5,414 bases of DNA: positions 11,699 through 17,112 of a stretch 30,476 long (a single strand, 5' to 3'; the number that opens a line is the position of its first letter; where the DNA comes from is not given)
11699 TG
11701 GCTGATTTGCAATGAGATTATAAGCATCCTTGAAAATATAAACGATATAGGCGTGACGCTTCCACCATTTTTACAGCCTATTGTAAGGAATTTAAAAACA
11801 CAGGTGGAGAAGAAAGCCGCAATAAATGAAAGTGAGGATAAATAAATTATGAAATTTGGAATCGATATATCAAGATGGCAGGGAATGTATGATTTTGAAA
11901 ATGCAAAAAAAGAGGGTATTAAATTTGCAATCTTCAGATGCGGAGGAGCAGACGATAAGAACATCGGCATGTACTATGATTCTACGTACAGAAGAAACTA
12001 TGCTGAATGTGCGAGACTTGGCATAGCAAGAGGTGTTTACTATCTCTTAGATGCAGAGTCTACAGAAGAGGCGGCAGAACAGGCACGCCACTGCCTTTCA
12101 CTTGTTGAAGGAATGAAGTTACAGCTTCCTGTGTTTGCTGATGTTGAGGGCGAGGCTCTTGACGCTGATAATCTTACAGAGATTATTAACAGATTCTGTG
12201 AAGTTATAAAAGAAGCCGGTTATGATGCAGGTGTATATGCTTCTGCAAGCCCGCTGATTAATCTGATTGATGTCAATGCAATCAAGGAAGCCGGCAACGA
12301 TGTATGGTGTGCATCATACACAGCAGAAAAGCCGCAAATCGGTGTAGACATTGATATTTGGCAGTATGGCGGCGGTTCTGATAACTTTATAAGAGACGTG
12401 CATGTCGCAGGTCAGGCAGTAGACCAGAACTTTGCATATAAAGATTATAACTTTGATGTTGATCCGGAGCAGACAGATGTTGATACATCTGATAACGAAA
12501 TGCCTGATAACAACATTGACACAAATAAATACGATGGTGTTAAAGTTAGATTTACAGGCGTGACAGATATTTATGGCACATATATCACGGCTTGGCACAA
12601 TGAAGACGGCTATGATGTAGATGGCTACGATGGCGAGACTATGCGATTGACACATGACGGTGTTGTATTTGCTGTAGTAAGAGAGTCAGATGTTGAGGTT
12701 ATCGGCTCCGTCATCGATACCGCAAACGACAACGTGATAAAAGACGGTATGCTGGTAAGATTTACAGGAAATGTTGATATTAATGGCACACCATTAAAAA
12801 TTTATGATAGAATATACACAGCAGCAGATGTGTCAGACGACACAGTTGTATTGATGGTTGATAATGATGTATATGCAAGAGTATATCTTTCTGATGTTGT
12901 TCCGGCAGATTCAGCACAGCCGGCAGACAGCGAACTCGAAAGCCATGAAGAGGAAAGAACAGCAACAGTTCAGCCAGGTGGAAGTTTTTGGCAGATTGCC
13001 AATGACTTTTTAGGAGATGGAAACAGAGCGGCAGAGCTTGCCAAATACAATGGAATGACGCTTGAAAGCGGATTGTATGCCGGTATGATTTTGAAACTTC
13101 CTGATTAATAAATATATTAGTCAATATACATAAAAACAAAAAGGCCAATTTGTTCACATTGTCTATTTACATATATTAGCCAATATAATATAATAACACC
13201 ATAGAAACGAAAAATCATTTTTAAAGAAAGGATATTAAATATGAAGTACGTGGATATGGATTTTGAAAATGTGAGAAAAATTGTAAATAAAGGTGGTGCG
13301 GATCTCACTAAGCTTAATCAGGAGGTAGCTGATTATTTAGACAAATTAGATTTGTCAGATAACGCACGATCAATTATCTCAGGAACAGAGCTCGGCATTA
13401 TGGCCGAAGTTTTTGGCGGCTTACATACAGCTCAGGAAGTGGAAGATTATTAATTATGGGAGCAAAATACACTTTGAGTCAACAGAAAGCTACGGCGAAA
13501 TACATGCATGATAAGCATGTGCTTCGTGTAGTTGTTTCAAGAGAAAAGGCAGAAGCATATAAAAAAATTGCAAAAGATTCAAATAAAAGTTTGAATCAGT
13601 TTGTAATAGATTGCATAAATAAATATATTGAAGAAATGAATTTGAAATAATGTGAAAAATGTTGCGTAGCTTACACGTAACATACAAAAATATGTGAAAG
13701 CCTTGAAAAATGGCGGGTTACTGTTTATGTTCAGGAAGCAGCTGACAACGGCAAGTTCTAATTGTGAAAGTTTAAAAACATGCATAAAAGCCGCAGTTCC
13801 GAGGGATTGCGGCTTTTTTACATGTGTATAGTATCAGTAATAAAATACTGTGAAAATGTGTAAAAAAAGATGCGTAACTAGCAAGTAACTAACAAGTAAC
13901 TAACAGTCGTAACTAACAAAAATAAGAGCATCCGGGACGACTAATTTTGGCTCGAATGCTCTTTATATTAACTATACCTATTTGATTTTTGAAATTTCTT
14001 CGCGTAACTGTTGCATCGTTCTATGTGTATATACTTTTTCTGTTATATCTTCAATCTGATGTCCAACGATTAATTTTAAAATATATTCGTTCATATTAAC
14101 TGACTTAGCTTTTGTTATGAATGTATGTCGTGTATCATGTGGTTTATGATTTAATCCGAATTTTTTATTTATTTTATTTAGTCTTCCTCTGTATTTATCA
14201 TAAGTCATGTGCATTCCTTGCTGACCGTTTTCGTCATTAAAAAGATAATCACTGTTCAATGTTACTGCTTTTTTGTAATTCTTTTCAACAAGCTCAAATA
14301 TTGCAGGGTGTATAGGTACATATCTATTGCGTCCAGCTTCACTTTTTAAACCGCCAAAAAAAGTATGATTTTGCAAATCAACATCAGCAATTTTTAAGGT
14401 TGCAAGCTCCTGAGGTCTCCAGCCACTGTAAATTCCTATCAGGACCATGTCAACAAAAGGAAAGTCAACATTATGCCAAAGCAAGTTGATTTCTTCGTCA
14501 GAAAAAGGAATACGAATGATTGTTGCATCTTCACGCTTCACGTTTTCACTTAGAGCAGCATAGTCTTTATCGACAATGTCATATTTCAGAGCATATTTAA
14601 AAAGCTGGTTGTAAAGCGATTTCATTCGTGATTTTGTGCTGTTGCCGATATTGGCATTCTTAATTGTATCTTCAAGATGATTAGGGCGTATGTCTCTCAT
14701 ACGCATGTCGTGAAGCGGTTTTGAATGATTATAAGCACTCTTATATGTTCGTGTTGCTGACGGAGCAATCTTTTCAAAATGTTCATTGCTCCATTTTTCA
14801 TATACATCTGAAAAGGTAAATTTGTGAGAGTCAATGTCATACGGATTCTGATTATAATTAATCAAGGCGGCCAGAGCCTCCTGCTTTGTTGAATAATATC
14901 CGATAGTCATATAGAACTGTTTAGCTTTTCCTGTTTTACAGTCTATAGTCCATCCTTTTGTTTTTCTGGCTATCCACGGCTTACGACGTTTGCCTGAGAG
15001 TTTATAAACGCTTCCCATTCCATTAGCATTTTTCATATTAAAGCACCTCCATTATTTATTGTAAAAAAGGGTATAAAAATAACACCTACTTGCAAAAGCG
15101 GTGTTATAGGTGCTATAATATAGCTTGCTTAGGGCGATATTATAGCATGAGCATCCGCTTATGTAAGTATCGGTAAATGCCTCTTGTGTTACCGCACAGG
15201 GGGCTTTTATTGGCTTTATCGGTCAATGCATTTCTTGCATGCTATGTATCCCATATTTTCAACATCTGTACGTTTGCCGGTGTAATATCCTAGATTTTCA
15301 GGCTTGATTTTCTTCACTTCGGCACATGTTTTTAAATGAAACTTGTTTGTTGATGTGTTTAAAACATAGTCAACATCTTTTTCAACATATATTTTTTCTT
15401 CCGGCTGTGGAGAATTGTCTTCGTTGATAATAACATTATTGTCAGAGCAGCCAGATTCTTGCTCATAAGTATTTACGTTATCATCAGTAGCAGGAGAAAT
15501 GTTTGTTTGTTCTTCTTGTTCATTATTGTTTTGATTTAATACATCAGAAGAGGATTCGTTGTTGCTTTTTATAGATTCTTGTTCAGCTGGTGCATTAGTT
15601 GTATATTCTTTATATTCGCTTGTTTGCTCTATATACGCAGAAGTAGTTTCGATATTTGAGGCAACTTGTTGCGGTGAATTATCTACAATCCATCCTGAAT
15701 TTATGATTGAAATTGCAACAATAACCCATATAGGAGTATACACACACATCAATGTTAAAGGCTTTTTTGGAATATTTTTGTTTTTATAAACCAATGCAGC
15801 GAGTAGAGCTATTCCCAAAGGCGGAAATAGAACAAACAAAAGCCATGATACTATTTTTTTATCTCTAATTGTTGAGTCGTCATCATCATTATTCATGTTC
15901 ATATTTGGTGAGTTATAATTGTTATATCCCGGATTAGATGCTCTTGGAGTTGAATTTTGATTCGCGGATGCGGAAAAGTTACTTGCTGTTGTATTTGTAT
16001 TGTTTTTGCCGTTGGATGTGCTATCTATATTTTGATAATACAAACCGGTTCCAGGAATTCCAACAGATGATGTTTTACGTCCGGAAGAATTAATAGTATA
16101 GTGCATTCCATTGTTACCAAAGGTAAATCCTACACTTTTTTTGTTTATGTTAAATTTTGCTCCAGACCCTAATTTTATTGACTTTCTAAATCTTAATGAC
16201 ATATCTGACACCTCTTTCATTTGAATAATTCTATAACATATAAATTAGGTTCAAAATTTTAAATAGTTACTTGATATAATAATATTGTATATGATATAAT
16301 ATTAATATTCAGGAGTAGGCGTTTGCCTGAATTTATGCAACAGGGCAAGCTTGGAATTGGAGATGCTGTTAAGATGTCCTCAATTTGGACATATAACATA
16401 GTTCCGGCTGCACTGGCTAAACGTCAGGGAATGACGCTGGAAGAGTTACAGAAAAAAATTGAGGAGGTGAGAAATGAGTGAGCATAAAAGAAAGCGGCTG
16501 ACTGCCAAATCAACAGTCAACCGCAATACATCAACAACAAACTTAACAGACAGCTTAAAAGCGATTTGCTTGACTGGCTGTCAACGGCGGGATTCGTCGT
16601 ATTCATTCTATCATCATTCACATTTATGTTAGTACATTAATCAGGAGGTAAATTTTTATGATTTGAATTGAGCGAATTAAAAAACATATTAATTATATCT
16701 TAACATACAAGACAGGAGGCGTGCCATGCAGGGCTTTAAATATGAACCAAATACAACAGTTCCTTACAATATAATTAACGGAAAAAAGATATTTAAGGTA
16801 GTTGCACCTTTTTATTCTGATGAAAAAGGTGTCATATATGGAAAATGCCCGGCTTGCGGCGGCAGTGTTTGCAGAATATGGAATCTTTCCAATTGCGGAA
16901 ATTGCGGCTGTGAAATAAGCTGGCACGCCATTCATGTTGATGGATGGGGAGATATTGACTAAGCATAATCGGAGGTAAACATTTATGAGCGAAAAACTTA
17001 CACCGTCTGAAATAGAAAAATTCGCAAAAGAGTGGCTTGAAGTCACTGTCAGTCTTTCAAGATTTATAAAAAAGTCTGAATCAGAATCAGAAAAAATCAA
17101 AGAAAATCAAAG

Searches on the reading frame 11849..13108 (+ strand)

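Call 13: search_protein_families(library=phrogs, proteins=[window:11849-13108:+], max_evalue=0.001)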
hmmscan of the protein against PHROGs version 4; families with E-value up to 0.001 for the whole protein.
window:11849-13108:+ (419 aa): 7 families
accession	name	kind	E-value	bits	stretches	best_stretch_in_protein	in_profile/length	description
phrog_291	-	lysis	5.7e-40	138.5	1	1-416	112-473/509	endolysin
phrog_6745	-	lysis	1.1e-29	104.5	1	2-164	4-161/396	endolysin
phrog_6219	-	lysis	4.5e-17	63.6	1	1-205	1-195/326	endolysin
phrog_3084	-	lysis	9.2e-07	29.2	1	3-195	160-352/468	endolysin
phrog_380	-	lysis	8.6e-06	26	1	360-418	174-235/309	endolysin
phrog_8272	-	tail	9.8e-05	23.7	1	372-418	40-88/93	tail protein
phrog_4033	-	unknown function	0.0003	20.2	1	333-407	407-480/630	-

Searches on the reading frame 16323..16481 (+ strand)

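Call 14: search_protein_families(library=phrogs, proteins=[window:16323-16481:+], max_evalue=0.001)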
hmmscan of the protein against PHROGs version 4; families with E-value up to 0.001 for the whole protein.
window:16323-16481:+ (52 aa): 1 family
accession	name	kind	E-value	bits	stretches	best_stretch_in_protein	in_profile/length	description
phrog_6058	-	unknown function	6.8e-06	26.8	1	5-45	45-88/113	-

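Call 69: search_protein_families(library=pfam, proteins=[window:16323-16481:+], max_evalue=0.01)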
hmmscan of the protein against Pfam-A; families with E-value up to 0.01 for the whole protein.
window:16323-16481:+ (52 aa): 0 families

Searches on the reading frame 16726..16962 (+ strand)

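Call 3: search_protein_families(library=pfam, proteins=[window:16726-16962:+], max_evalue=1)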
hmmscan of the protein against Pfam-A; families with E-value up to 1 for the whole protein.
window:16726-16962:+ (78 aa): 1 family
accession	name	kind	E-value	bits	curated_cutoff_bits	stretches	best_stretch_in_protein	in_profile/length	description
PF18930.5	DUF5679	-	0.0034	17.9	27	1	36-51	25-40/40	Domain of unknown function (DUF5679)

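Call 4: search_protein_families(library=phrogs, proteins=[window:16726-16962:+], max_evalue=0.1)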
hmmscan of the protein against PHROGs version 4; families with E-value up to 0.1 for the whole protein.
window:16726-16962:+ (78 aa): 2 families
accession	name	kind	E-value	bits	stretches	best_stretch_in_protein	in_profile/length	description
phrog_10714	-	unknown function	0.00077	20.7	1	31-69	64-104/109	-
phrog_4852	-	unknown function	0.019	15.6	1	38-71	13-46/194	-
